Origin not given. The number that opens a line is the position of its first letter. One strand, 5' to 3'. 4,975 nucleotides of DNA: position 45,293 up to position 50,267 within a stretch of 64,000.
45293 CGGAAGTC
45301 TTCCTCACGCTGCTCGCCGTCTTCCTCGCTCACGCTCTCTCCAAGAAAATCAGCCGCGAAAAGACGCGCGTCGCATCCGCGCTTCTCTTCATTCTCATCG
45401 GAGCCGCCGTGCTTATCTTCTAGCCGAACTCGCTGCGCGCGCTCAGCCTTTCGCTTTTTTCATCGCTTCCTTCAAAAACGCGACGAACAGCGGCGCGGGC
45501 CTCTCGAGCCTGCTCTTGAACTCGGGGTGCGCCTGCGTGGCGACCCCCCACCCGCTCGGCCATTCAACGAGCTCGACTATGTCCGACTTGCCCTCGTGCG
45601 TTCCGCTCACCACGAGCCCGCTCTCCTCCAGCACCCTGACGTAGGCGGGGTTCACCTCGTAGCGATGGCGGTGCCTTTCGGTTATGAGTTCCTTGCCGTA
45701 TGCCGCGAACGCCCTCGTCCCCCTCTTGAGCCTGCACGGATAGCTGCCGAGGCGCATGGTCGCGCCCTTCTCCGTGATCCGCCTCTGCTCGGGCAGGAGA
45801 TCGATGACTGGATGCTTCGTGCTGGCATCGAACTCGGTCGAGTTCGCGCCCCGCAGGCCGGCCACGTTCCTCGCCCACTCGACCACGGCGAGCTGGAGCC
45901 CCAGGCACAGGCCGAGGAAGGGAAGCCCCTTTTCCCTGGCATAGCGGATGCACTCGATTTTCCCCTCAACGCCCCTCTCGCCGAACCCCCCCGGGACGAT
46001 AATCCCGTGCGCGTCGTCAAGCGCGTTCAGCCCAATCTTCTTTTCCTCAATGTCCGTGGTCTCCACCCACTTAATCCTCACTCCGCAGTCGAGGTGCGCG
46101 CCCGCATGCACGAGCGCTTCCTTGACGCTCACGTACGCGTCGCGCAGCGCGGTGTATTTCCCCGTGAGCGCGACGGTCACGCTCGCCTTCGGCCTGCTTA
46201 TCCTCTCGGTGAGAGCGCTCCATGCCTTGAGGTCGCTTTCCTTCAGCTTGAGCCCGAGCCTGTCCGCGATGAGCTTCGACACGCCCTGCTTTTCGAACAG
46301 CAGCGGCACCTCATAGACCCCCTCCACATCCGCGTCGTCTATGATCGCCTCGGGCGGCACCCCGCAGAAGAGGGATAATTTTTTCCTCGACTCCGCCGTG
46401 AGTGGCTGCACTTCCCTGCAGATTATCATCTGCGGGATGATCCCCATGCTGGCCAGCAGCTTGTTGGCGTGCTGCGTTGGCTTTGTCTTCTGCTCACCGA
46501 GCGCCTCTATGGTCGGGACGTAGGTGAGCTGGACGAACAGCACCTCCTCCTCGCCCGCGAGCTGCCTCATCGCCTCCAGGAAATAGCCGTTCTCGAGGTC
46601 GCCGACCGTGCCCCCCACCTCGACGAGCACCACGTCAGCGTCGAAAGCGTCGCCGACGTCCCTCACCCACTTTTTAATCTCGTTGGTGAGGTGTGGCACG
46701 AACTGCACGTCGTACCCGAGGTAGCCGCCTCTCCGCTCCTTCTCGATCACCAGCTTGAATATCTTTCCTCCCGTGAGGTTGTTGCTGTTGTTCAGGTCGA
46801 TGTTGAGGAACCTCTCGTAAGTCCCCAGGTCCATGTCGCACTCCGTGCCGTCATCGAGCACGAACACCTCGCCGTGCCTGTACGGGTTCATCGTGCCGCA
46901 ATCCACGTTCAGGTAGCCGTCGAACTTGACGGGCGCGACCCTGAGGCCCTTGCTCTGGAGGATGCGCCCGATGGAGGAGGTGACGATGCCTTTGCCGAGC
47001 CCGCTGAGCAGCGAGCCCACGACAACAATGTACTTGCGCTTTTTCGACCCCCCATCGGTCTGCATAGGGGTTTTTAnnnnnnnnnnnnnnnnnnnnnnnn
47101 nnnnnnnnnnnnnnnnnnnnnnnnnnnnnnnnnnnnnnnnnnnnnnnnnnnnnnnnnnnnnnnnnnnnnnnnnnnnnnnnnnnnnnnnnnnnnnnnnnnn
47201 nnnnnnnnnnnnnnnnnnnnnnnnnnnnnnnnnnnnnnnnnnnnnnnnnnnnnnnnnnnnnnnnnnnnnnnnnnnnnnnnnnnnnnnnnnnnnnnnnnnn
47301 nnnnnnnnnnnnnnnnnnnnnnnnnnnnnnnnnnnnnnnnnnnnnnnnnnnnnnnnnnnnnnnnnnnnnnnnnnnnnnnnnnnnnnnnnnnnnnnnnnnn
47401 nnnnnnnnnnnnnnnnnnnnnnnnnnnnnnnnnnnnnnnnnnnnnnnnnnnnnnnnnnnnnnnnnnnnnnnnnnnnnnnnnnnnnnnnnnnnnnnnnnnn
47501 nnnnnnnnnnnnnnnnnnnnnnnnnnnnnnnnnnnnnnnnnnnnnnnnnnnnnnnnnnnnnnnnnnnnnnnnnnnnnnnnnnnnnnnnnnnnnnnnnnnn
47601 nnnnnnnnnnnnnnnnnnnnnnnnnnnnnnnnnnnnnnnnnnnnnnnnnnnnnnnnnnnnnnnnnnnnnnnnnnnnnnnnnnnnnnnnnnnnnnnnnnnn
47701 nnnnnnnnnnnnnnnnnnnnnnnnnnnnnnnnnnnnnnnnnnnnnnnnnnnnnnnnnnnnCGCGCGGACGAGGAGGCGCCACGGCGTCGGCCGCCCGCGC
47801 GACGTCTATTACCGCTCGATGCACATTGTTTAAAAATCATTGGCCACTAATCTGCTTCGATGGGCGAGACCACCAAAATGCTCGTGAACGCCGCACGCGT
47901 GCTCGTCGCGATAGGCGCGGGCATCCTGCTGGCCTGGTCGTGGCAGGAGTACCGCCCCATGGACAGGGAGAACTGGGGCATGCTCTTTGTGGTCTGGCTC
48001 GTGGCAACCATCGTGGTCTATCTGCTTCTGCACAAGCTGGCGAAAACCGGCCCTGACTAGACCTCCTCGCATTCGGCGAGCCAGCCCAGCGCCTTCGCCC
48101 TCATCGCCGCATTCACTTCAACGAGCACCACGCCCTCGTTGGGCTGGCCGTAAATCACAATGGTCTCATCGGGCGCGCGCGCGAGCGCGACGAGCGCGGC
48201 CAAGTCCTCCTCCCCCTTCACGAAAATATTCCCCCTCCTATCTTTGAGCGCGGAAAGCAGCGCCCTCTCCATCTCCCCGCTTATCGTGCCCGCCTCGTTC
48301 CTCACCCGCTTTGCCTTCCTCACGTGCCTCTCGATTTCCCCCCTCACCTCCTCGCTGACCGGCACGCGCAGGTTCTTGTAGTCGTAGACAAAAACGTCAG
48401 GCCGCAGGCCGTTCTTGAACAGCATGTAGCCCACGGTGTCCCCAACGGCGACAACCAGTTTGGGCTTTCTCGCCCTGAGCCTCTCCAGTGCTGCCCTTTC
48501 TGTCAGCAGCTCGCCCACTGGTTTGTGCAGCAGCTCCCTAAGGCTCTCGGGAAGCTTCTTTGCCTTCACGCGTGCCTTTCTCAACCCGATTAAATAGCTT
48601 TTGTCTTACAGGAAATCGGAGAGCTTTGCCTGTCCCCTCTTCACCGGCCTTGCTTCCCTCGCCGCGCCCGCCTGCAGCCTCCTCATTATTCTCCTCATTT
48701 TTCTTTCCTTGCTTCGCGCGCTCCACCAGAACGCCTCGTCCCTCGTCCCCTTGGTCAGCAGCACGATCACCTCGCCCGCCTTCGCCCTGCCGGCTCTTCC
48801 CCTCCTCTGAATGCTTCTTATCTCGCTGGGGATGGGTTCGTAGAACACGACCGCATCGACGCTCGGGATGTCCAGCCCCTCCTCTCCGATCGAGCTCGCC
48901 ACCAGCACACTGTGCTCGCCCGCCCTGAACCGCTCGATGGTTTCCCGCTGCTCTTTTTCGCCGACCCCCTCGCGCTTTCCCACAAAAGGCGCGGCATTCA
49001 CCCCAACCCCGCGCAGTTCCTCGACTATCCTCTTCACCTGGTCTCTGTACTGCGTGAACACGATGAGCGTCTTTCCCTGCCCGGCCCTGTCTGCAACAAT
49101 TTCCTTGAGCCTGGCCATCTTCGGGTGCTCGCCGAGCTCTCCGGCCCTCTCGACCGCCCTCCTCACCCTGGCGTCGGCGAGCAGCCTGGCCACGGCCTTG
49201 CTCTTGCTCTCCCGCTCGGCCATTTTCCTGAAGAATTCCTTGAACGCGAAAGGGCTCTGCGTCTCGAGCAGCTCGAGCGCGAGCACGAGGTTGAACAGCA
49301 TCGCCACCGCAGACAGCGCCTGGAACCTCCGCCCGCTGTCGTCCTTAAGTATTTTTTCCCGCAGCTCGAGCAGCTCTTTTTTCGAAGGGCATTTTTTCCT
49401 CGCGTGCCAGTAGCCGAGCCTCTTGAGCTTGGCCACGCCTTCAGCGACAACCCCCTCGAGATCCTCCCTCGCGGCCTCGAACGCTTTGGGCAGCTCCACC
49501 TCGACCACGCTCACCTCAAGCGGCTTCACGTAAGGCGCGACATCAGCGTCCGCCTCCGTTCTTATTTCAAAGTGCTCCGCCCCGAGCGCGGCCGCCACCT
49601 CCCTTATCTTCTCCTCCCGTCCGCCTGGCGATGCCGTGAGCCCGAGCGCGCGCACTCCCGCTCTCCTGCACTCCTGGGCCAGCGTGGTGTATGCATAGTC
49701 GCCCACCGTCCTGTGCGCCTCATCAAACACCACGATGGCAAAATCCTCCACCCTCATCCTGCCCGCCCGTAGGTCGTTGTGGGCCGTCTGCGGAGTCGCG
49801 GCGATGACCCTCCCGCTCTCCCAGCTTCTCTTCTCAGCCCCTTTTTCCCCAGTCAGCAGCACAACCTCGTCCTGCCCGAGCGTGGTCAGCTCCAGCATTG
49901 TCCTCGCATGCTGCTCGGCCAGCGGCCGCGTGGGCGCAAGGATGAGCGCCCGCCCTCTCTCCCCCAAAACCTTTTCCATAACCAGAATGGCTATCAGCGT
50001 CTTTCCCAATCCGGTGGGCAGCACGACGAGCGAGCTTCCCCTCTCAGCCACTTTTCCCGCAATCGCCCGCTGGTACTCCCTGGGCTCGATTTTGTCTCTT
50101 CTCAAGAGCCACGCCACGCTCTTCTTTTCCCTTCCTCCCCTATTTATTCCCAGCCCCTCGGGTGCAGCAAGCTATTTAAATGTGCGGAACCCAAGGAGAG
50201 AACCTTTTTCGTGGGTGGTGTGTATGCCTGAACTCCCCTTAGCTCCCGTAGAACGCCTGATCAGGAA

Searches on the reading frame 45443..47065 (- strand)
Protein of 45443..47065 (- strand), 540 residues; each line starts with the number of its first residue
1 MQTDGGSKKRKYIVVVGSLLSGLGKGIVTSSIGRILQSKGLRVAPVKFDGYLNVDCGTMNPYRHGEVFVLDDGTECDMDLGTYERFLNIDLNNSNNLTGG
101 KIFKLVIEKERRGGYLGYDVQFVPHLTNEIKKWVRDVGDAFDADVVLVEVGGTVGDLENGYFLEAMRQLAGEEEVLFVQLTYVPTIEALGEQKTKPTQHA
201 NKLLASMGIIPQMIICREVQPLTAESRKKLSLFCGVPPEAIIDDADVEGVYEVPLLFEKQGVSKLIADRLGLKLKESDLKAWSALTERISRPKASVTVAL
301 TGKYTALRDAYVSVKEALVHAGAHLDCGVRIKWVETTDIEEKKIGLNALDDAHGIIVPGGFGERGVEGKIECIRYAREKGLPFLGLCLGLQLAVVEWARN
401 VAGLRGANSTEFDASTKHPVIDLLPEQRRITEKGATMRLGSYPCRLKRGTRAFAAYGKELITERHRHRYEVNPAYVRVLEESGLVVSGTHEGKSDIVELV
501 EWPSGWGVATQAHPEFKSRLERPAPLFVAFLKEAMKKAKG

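Call 89: search_protein_families(library=pfam, proteins=[window:45443-47065:-], max_evalue=0.00001)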
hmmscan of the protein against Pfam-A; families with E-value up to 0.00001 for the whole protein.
window:45443-47065:- (540 aa): 2 families
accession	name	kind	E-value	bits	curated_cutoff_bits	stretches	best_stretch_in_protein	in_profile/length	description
PF06418.20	CTP_synth_N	-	7.8e-106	353.7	26.1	1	11-272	1-265/265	CTP synthase N-terminus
PF00117.34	GATase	-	5.1e-37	127.8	22.8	1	307-531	2-188/190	Glutamine amidotransferase class-I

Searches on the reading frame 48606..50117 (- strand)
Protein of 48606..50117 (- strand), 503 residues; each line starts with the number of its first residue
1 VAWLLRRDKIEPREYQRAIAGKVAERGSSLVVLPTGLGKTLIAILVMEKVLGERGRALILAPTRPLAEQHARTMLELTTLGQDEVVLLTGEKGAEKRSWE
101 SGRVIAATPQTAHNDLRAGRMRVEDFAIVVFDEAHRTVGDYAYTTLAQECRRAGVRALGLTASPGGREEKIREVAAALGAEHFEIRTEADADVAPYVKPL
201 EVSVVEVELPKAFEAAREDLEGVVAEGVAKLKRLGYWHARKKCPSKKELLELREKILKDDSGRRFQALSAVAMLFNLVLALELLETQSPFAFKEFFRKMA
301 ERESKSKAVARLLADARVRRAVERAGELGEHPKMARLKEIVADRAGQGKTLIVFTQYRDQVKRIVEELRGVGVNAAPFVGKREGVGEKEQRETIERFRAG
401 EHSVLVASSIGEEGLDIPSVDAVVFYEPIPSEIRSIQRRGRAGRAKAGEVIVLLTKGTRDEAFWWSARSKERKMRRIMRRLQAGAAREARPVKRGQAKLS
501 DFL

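Call 89: search_protein_families(library=pfam, proteins=[window:48606-50117:-], max_evalue=0.00001)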
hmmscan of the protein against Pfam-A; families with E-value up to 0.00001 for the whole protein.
window:48606-50117:- (503 aa): 4 families
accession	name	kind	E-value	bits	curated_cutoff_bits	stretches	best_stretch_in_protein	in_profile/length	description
PF00271.37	Helicase_C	-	2.6e-22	79.6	23.5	1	333-446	2-110/110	Helicase conserved C-terminal domain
PF00270.35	DEAD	-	2.7e-20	73.2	26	1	14-165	2-161/167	DEAD/DEAH box helicase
PF04851.21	ResIII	-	5.2e-19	69.2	22.5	1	9-164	1-162/164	Type III restriction enzyme, res subunit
PF21210.2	RNA_helicase_helical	-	2e-09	38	27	1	226-322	6-107/108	Putative ATP-dependent RNA helicase, helical bundle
